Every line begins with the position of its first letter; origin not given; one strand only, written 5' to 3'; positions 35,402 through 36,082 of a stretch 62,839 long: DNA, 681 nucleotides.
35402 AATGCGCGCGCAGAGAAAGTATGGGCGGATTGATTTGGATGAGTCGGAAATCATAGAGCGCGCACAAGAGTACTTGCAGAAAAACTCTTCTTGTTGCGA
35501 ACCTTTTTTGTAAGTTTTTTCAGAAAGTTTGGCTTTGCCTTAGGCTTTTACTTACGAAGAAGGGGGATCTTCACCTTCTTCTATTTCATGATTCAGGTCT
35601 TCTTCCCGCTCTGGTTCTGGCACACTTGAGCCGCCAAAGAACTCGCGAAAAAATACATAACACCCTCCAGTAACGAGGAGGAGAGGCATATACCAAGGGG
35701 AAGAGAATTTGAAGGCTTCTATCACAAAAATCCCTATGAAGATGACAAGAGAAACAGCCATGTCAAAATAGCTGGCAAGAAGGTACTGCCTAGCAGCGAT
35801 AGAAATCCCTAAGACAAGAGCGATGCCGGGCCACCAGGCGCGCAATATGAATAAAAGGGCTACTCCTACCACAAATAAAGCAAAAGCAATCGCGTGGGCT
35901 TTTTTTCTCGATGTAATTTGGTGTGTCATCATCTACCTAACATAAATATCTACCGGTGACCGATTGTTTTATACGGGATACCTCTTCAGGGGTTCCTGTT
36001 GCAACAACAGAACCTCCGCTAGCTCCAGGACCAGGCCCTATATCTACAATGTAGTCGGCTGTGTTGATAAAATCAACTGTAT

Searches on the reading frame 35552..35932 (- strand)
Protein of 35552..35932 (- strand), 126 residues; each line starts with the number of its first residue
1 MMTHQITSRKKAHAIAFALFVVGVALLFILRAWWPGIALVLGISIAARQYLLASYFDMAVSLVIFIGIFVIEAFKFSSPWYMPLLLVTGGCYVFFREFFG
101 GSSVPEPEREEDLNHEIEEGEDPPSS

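Call 3: search_protein_families(library=pfam, proteins=[window:35552-35932:-], max_evalue=1)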
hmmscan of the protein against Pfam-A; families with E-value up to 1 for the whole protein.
window:35552-35932:- (126 aa): 3 families
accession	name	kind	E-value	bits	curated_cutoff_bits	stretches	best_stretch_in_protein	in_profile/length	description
PF01545.26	Cation_efflux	-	0.0071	16.6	26.6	1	11-95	103-184/198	Cation efflux family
PF10947.13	DUF2628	-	0.18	12.7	23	1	16-81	24-88/93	Protein of unknown function (DUF2628)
PF22570.1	LiaF-TM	-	0.35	12.2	27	1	14-97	10-94/98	LiaF transmembrane domain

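Call 4: search_protein_families(library=ncbifam, proteins=[window:35552-35932:-], max_evalue=1)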
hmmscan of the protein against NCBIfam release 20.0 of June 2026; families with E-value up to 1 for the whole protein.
window:35552-35932:- (126 aa): 1 family
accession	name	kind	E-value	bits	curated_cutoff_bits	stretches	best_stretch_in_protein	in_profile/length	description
NF041528.1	strep_LAETG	domain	0.9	9.4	30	0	14-31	16-33/35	LAETG motif-containing sortase-dependent surface protein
